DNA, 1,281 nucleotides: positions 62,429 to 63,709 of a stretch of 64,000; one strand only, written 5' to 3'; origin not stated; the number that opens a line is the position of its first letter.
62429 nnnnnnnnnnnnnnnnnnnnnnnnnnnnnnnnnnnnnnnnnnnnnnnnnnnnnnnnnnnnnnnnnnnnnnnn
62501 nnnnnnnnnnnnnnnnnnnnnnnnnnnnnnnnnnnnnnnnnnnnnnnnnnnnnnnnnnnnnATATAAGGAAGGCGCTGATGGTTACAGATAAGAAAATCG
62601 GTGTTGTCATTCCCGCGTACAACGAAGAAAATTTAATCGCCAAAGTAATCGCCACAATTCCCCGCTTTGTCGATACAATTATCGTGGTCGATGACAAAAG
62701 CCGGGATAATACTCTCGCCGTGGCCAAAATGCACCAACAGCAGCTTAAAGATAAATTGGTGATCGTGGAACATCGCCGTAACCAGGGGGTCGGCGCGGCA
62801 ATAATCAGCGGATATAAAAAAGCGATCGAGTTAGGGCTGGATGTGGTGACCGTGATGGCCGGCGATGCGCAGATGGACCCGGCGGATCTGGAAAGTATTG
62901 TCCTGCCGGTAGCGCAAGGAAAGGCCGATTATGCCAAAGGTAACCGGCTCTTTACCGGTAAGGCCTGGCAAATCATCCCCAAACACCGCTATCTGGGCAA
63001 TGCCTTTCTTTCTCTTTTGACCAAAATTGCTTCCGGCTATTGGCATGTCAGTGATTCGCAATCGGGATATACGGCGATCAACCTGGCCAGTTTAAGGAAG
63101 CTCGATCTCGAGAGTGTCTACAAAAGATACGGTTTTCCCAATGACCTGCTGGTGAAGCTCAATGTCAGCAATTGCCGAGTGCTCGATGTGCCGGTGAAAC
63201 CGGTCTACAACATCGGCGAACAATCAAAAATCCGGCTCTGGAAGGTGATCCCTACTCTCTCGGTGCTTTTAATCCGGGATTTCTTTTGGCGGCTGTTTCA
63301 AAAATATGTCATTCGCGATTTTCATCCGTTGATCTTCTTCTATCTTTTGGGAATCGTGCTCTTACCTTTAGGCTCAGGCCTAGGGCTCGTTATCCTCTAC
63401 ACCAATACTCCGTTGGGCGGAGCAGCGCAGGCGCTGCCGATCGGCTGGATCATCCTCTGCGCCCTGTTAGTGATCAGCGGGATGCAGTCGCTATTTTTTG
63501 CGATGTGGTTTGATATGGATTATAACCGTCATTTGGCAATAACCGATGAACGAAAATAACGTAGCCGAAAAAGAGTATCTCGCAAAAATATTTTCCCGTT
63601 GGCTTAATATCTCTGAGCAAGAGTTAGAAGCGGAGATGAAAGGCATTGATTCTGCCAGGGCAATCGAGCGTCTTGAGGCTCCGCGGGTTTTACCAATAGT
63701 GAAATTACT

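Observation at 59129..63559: Cassette B: second AsnB, B12-radical SAM and GT2 trio, paralogous to cassette A and preceded by its own flippase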

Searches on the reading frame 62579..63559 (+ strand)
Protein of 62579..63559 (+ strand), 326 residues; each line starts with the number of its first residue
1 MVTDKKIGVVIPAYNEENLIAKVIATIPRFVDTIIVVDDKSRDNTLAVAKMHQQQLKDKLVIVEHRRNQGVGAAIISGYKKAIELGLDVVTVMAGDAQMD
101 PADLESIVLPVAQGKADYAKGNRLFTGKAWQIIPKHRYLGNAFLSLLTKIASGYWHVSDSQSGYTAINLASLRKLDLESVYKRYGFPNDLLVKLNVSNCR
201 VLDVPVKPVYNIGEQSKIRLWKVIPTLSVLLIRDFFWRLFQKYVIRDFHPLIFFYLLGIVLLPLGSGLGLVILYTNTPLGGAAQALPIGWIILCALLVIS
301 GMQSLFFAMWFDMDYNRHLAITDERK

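Call 3: search_protein_families(library=pfam, proteins=[window:62579-63559:+], max_evalue=0.001)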
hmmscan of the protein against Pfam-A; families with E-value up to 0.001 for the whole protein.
window:62579-63559:+ (326 aa): 2 families
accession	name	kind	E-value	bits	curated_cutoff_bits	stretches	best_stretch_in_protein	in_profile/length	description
PF00535.33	Glycos_transf_2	-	1.6e-22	80.6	23.3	1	9-174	2-166/168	Glycosyl transferase family 2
PF13641.12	Glyco_tranf_2_3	-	2.6e-05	24.8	27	1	7-111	3-111/230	Glycosyltransferase like family 2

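Call 14: search_protein_families(library=ncbifam, proteins=[window:62579-63559:+], max_evalue=0.00001)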
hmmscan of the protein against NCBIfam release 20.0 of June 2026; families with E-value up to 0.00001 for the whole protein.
window:62579-63559:+ (326 aa): 11 families
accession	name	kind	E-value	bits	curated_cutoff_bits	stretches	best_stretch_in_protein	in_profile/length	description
TIGR04182.1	glyco_TIGR04182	equivalog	5e-26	91.8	325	1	7-319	2-287/293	S-layer glycoprotein N-glycosyltransferase AglJ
NF058614.1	PPMAGASynPpgS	equivalog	5.4e-14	52.2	370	1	9-211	4-199/226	polyprenyl-phospho-N-acetylgalactosaminyl synthase PpgS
NF047588.1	GlcsyltransPgfSStrep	equivalog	3.3e-10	39.7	500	1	6-127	2-125/308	glycosyltransferase PgfS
TIGR03937.1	PgaC_IcaA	equivalog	2.1e-09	36.8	422.3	1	5-108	45-147/407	poly-beta-1,6-N-acetyl-D-glucosamine synthase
NF010496.0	PRK13915.1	equivalog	4.8e-09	35.7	262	1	4-79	30-112/307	glucosyl-3-phosphoglycerate synthase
NF007986.1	PRK10714.1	equivalog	2.2e-08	33.5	529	1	5-113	6-117/316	undecaprenyl-phosphate 4-deoxy-4-formamido-L-arabinose transferase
NF007482.0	PRK10073.1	equivalog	3.9e-08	32.7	423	1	4-139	5-142/334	glycosyltransferase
TIGR04283.1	glyco_like_mftF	equivalog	3.1e-06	26.9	182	1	7-55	1-52/221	TIGR04283 family arsenosugar biosynthesis glycosyltransferase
TIGR03965.1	mycofact_glyco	equivalog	3.3e-06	26.2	280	1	5-84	74-155/467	mycofactocin biosynthesis glycosyltransferase MftF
NF041391.1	DPhHxTase_Halo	equivalog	3.9e-06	26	375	1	13-207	3-182/213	dolichyl-phosphate hexose transferase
TIGR03469.1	HpnB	hypoth_equivalog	4.7e-06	25.9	379.25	1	6-117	45-166/386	hopene-associated glycosyltransferase HpnB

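Call 17: find_homologous_proteins(query=window:62579-63559:+, max_evalue=1e-10)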
Query window:62579-63559:+ (326 aa): 8000 proteins with E <= 1e-10 among 8000 candidates; the best 120 are listed.
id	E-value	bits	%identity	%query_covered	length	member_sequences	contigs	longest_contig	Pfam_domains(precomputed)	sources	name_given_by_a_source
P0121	1.0e-213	727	100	100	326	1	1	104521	PF13641.13,PF00535.33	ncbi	ncbi:MAG: glycosyltransferase family 2 protein [Candidatus Omnitrophota bacterium]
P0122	1.7e-166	572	74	100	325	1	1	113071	PF00535.33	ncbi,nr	ncbi:MAG: glycosyltransferase family 2 protein [Candidatus Omnitrophica bacterium]|nr:glycosyltransf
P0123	1.1e-165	569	75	100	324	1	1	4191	PF13641.13,PF00535.33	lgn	-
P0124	5.6e-150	517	69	98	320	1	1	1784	PF13641.13,PF00535.33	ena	-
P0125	3.1e-147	508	68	98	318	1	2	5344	PF00535.33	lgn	-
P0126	3.0e-145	502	67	98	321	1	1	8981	PF13641.13,PF00535.33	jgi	jgi:glycosyltransferase involved in cell wall biosynthesis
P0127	6.6e-137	474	64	98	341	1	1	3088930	PF00535.33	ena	-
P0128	1.4e-132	460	62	100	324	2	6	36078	PF13641.13,PF00535.33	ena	-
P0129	4.2e-132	459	75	81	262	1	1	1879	PF00535.33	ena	-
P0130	5.9e-130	451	62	98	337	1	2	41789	PF13641.13,PF00535.33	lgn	-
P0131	1.3e-129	450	62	99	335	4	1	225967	PF00535.33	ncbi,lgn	-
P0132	5.5e-129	448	61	99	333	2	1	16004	PF13641.13,PF00535.33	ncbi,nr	ncbi:MAG: glycosyltransferase family 2 protein [Proteobacteria bacterium]|nr:glycosyltransferase fam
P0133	2.1e-128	446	59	99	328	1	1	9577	PF13641.13,PF00535.33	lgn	-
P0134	5.4e-127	442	59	98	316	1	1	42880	PF13641.13,PF00535.33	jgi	jgi:glycosyltransferase involved in cell wall biosynthesis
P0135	5.9e-127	442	61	98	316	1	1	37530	PF00535.33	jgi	jgi:glycosyltransferase involved in cell wall biosynthesis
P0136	7.3e-127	441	61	97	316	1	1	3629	PF13641.13,PF00535.33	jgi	jgi:glycosyltransferase involved in cell wall biosynthesis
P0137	7.4e-127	441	60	98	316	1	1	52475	PF00535.33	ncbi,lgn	ncbi:MAG: glycosyltransferase family 2 protein [Nitrospirota bacterium]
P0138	7.8e-127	441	60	98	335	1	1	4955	PF00535.33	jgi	jgi:glycosyltransferase involved in cell wall biosynthesis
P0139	1.1e-126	441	61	98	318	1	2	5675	PF13641.13,PF00535.33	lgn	-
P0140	1.7e-126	440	63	98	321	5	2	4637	PF13641.13,PF00535.33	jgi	-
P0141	2.4e-126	440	62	100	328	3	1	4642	PF13641.13,PF00535.33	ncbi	-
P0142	5.7e-126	438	63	98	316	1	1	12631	PF00535.33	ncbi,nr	ncbi:MAG: glycosyltransferase family 2 protein [bacterium]|nr:glycosyltransferase family 2 protein [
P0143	7.0e-126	438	60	98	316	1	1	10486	PF13641.13,PF00535.33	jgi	jgi:glycosyltransferase involved in cell wall biosynthesis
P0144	1.0e-125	438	61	98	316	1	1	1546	PF13641.13,PF00535.33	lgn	-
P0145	1.1e-125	437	60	98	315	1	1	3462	PF00535.33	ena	-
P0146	1.4e-125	437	63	97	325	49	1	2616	PF13641.13,PF00535.33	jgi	jgi:glycosyltransferase involved in cell wall biosynthesis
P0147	2.2e-125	436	59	98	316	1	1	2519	PF13641.13,PF00535.33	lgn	-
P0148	3.0e-125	436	60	98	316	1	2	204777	PF13641.13,PF00535.33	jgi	-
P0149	3.2e-125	436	61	98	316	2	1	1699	PF13641.13,PF00535.33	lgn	-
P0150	3.4e-125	436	59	98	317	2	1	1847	PF13641.13,PF00535.33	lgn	-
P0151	4.8e-125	435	60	98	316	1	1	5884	PF13641.13,PF00535.33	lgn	-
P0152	4.8e-125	435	59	98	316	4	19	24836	PF00535.33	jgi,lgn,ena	-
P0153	6.2e-125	435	61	97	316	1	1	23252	PF00535.33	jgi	jgi:glycosyltransferase involved in cell wall biosynthesis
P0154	6.3e-125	435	61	98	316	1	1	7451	PF13641.13,PF00535.33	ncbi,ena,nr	ncbi:MAG TPA: glycosyltransferase family 2 protein [Nitrospiria bacterium]|nr:glycosyltransferase fa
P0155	8.3e-125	435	59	98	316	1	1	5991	PF13641.13,PF00535.33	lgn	-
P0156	1.2e-124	434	59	98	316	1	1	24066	PF00535.33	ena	-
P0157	1.3e-124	434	59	98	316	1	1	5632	PF13641.13,PF00535.33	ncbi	ncbi:MAG: glycosyltransferase family 2 protein [Waddliaceae bacterium]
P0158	1.4e-124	434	60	98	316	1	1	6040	PF13641.13,PF00535.33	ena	-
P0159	1.4e-124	434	63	97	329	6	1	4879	PF13641.13,PF00535.33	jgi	jgi:glycosyltransferase involved in cell wall biosynthesis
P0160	1.4e-124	434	60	99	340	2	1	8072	PF13641.13,PF00535.33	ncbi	-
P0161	1.6e-124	434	61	97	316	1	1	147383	PF00535.33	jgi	jgi:glycosyltransferase involved in cell wall biosynthesis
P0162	1.7e-124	434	62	98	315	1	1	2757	PF13641.13,PF00535.33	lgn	-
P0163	1.7e-124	433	60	98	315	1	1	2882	PF00535.33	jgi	-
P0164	1.9e-124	433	60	97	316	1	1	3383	PF13641.13,PF00535.33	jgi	-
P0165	1.9e-124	433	60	98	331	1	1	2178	PF00535.33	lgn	-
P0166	2.1e-124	433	61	98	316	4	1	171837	PF13641.13,PF00535.33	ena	-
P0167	2.3e-124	433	60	98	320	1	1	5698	PF13641.13,PF00535.33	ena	-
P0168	2.4e-124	433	61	98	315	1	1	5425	PF00535.33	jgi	jgi:glycosyltransferase involved in cell wall biosynthesis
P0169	2.8e-124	433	60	97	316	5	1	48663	PF13641.13,PF00535.33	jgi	jgi:glycosyltransferase involved in cell wall biosynthesis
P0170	3.1e-124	433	61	98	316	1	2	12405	PF13641.13,PF00535.33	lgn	-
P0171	3.1e-124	433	60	98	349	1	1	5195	PF00535.33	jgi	jgi:glycosyltransferase involved in cell wall biosynthesis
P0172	3.2e-124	433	60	98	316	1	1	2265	PF13641.13,PF00535.33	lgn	-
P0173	3.3e-124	433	62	97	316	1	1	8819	PF13641.13,PF00535.33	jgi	jgi:glycosyltransferase involved in cell wall biosynthesis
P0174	3.4e-124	433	60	98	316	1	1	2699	PF13641.13,PF00535.33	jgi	jgi:glycosyltransferase involved in cell wall biosynthesis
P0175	3.9e-124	432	61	97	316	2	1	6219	PF13641.13,PF00535.33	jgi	jgi:glycosyltransferase involved in cell wall biosynthesis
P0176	4.0e-124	432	60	97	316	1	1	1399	PF13641.13,PF00535.33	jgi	-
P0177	4.6e-124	432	59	98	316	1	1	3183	PF13641.13,PF00535.33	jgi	jgi:glycosyltransferase involved in cell wall biosynthesis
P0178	5.1e-124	432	61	98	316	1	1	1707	PF13641.13,PF00535.33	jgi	jgi:glycosyltransferase involved in cell wall biosynthesis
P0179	5.4e-124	432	60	98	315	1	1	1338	PF13641.13,PF00535.33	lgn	-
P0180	5.5e-124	432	60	98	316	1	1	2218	PF00535.33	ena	-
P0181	8.0e-124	431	63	98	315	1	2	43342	PF00535.33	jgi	jgi:glycosyltransferase involved in cell wall biosynthesis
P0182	8.1e-124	431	59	98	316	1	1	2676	PF13641.13,PF00535.33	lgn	-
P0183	9.4e-124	431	61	98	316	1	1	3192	PF00535.33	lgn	-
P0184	9.9e-124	431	59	98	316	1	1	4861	PF13641.13,PF00535.33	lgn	-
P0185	1.0e-123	431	63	97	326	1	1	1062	PF13641.13,PF00535.33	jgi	jgi:glycosyltransferase involved in cell wall biosynthesis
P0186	1.5e-123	430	60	98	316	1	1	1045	PF13641.13,PF00535.33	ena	-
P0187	1.5e-123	430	58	98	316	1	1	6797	PF13641.13,PF00535.33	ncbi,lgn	ncbi:MAG: glycosyltransferase family 2 protein [Myxococcota bacterium]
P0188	1.5e-123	430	60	98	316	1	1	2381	PF13641.13,PF00535.33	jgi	jgi:glycosyltransferase involved in cell wall biosynthesis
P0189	1.8e-123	430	59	98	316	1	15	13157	PF00535.33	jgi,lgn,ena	jgi:glycosyltransferase involved in cell wall biosynthesis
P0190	1.8e-123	430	58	98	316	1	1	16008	PF00535.33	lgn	-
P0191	1.9e-123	430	60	98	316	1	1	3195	PF13641.13,PF00535.33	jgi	jgi:glycosyltransferase involved in cell wall biosynthesis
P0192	1.9e-123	430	62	98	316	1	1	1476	PF13641.13,PF00535.33,PF12804.14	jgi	jgi:glycosyltransferase involved in cell wall biosynthesis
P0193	2.0e-123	430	58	98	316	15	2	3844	PF13641.13,PF00535.33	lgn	-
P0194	2.5e-123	430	61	98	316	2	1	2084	PF13641.13,PF00535.33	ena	-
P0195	2.6e-123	430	60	98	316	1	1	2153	PF13641.13,PF00535.33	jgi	jgi:glycosyltransferase involved in cell wall biosynthesis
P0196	2.6e-123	430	60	98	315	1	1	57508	PF00535.33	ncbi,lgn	-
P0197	3.0e-123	429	60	98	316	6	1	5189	PF13641.13,PF00535.33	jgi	jgi:glycosyltransferase involved in cell wall biosynthesis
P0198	3.1e-123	429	60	97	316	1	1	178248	PF13641.13,PF00535.33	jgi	jgi:glycosyltransferase involved in cell wall biosynthesis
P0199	3.2e-123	429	60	97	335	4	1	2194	PF13641.13,PF00535.33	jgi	jgi:glycosyltransferase involved in cell wall biosynthesis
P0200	3.5e-123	429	62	98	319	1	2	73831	PF13641.13,PF00535.33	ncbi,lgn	-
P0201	3.6e-123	429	60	97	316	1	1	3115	PF13641.13,PF00535.33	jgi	jgi:glycosyltransferase involved in cell wall biosynthesis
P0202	3.9e-123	429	60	98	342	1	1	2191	PF13641.13,PF00535.33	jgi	jgi:glycosyltransferase involved in cell wall biosynthesis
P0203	4.0e-123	429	60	98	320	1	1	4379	PF00535.33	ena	-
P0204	4.2e-123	429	58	98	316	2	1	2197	PF00535.33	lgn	-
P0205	4.4e-123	429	62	97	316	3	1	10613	PF13641.13,PF00535.33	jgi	jgi:glycosyltransferase involved in cell wall biosynthesis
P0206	4.4e-123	429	60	98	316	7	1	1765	PF13641.13,PF00535.33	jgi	jgi:glycosyltransferase involved in cell wall biosynthesis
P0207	4.5e-123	429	60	98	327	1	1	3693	PF00535.33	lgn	-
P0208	4.7e-123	429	60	98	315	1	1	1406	PF13641.13,PF00535.33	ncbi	-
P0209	5.0e-123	429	59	98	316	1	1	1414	PF13641.13,PF00535.33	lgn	-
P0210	5.9e-123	428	59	98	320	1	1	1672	PF00535.33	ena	-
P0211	8.2e-123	428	60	99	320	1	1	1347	PF13641.13,PF00535.33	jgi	jgi:glycosyltransferase involved in cell wall biosynthesis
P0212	8.6e-123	428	61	98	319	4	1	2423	PF00535.33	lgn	-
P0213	1.1e-122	428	60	98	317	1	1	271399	PF13641.13,PF00535.33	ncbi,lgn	-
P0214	1.2e-122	427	60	98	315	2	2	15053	PF13641.13,PF00535.33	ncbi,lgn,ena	-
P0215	1.2e-122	427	59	98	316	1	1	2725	PF13641.13,PF00535.33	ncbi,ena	-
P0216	1.5e-122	427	58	99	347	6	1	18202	PF13641.13,PF00535.33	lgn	-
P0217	1.6e-122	427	59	98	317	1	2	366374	PF13641.13,PF00535.33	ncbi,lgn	-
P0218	1.9e-122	427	61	98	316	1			PF13641.13,PF00535.33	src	-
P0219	2.0e-122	427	60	98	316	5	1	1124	PF13641.13,PF00535.33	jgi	jgi:glycosyltransferase involved in cell wall biosynthesis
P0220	2.1e-122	427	61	98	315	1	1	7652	PF00535.33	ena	-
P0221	2.7e-122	426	58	98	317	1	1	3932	PF00535.33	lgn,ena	-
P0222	2.8e-122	426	59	98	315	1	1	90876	PF00535.33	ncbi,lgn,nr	ncbi:MAG: glycosyltransferase family 2 protein [Deltaproteobacteria bacterium]|nr:glycosyltransferas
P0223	2.9e-122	426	60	97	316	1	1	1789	PF13641.13,PF00535.33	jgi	jgi:glycosyltransferase involved in cell wall biosynthesis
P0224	2.9e-122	426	59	98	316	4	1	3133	PF00535.33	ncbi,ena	-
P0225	2.9e-122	426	61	98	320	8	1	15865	PF00535.33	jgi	jgi:glycosyltransferase involved in cell wall biosynthesis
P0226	3.5e-122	426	61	98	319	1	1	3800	PF00535.33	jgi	jgi:glycosyltransferase involved in cell wall biosynthesis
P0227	3.7e-122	426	60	98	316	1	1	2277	PF13641.13,PF00535.33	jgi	jgi:glycosyltransferase involved in cell wall biosynthesis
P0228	3.8e-122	426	59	98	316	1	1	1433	PF13641.13,PF00535.33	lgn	-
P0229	3.9e-122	426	60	98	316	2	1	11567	PF13641.13,PF00535.33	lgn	-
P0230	4.0e-122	426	60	98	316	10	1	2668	PF13641.13,PF00535.33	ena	-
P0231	4.0e-122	426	60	98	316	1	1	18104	PF13641.13,PF00535.33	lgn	-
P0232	4.4e-122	426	61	98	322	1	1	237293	PF13641.13,PF00535.33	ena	-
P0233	4.4e-122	426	58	99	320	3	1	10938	PF13641.13,PF00535.33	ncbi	ncbi:MAG: glycosyltransferase family 2 protein [Nitrospiria bacterium]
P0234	5.0e-122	425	58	98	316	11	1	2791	PF00535.33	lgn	-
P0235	5.0e-122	425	60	99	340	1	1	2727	PF13641.13,PF00535.33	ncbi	-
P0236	5.4e-122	425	59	98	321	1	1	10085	PF00535.33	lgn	-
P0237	5.7e-122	425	60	98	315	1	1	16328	PF13641.13,PF00535.33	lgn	-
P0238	6.1e-122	425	62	98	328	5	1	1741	PF13641.13,PF00535.33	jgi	-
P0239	6.6e-122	425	60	98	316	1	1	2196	PF00535.33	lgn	-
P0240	6.9e-122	425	61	98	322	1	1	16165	PF13641.13,PF00535.33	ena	-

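Call 21: find_encoding_contigs(protein=P0121, flank=10000, max_places=2)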
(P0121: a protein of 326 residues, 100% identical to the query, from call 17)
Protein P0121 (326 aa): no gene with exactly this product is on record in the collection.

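Call 38: search_solved_structures(query=window:62579-63559:+, max_evalue=0.001)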
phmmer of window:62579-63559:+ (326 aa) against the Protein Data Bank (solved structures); distinct sequences matched with E-value up to 0.001: 3.
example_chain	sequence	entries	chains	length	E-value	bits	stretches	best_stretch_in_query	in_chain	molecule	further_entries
9bhc_C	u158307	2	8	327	0.00016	24.5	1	5-114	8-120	Undecaprenyl-phosphate 4-deoxy-4-formamido-L-arabinose transferase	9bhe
8vxh_A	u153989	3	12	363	0.00018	24.3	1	5-114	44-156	Undecaprenyl-phosphate 4-deoxy-4-formamido-L-arabinose transferase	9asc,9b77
9hwj_A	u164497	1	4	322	0.0002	24.1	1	5-114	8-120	Undecaprenyl-phosphate 4-deoxy-4-formamido-L-arabinose transferase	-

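Call 58: predict_structure(alignment_id=A3)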
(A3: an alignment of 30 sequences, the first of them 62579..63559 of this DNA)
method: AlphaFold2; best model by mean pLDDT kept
length: 326 residues; sequences in the alignment: 30
mean_pLDDT: 88.3   pTM: 0.86
mean pLDDT of the five models: 88.3, 88.0, 87.5, 86.8, 86.8
residues with pLDDT >= 90: 205; 70-90: 96; 50-70: 19; < 50: 6
segments of 3 or more residues with pLDDT < 50: 211-214
pLDDT, mean of each block of 10 residues (from residue 1): 94 90 91 97 95 95 96 96 98 79 91 95 76 76 86 84 85 95 91 95 80 55 86 94 89 94 96 82 81 96 94 90 61
secondary structure, 60 per line:
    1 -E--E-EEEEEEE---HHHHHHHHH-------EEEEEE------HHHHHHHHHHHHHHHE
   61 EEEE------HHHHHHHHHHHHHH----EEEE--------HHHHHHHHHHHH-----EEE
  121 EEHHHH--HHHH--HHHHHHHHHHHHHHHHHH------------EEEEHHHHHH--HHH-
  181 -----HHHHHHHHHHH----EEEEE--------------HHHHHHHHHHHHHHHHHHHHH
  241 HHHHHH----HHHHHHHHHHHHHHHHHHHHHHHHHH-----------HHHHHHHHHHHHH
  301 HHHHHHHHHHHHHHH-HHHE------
elements in order: E7-13 H17-25 E33-38 H45-59 E60-64 H71-84 E89-92 H101-112 E118-122 H123-126 H129-132 H135-152 E165-168 H169-174 H186-196 E201-205 H220-246 H251-276 H288-315

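Call 60: fold_search(model_id=the predicted structure, library=pdb)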
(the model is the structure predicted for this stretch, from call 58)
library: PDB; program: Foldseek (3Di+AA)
matches with E <= 10: 1661; with E <= 0.001: 220
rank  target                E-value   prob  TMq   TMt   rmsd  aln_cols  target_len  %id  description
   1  9b77_A                5.1e-15  1.00  0.56  0.58   9.0       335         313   19  Cryo-EM Structure of the Glycosyltransferase ArnC from Salmonella enterica in the Apo State Determined on Krios micros (released 2025-02-05)
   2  8vxh_A                8.1e-15  1.00  0.55  0.57   9.0       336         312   19  Cryo-EM Structure of the Glycosyltransferase ArnC from Salmonella enterica in the Apo State Determined on Talos Arctic (released 2025-02-05)
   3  9bhc_A                8.5e-15  1.00  0.56  0.59   8.8       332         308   19  Salmonella undecaprenyl-phosphate 4-deoxy-4-formamido-L-arabinose transferase (ArnC) (released 2025-02-12)
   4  9bhc_B                2.5e-14  1.00  0.57  0.61   7.2       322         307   18  Salmonella undecaprenyl-phosphate 4-deoxy-4-formamido-L-arabinose transferase (ArnC) (released 2025-02-12)
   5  9asc_A                3.0e-14  1.00  0.57  0.58   8.7       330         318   20  Cryo-EM Structure of the Glycosyltransferase ArnC from Salmonella enterica in the UDP-bound State Determined on Talos  (released 2025-02-05)
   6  9bhe_A                1.1e-13  1.00  0.58  0.61   7.8       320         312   19  Salmonella undecaprenyl-phosphate 4-deoxy-4-formamido-L-arabinose transferase (ArnC) bound to UDP (released 2025-02-12)
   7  5mlz                  1.2e-13  1.00  0.61  0.57   6.8       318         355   21  Dolichyl phosphate mannose synthase in complex with GDP and Mg2+ (released 2017-08-09)
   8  9nyc_A                2.5e-13  1.00  0.56  0.58   8.9       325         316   18  Cryo-EM structure of the glycosyltransferase GtrB in the substrate-bound state (released 2025-12-17)
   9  9bhe_B                3.0e-13  1.00  0.58  0.60   7.9       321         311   19  Salmonella undecaprenyl-phosphate 4-deoxy-4-formamido-L-arabinose transferase (ArnC) bound to UDP (released 2025-02-12)
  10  9ep0                  9.8e-13  1.00  0.59  0.56   6.9       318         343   19  Dolichyl phosphate mannose synthase in complex with donor (GDP-Man) and traces of acceptor (Dol55P) and product (Dol55P- (released 2025-10-01)
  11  9nyd_A                2.0e-12  1.00  0.55  0.58   8.8       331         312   18  Cryo-EM structure of the glycosyltransferase GtrB in the pre-catalysis and product-bound state (released 2025-12-17)
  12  5mm1                  2.2e-12  1.00  0.60  0.56   6.8       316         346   20  Dolichyl phosphate mannose synthase in complex with GDP and dolichyl phosphate mannose (released 2017-08-09)
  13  9nyf_A                2.2e-12  1.00  0.51  0.54   9.2       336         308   16  Cryo-EM structure of the glycosyltransferase GtrB (tetramer volume) (released 2025-12-17)
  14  9nyd_C                7.5e-12  1.00  0.58  0.61   8.6       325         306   18  Cryo-EM structure of the glycosyltransferase GtrB in the pre-catalysis and product-bound state (released 2025-12-17)
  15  9nyd_B                7.5e-12  1.00  0.52  0.55   9.8       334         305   15  Cryo-EM structure of the glycosyltransferase GtrB in the pre-catalysis and product-bound state (released 2025-12-17)
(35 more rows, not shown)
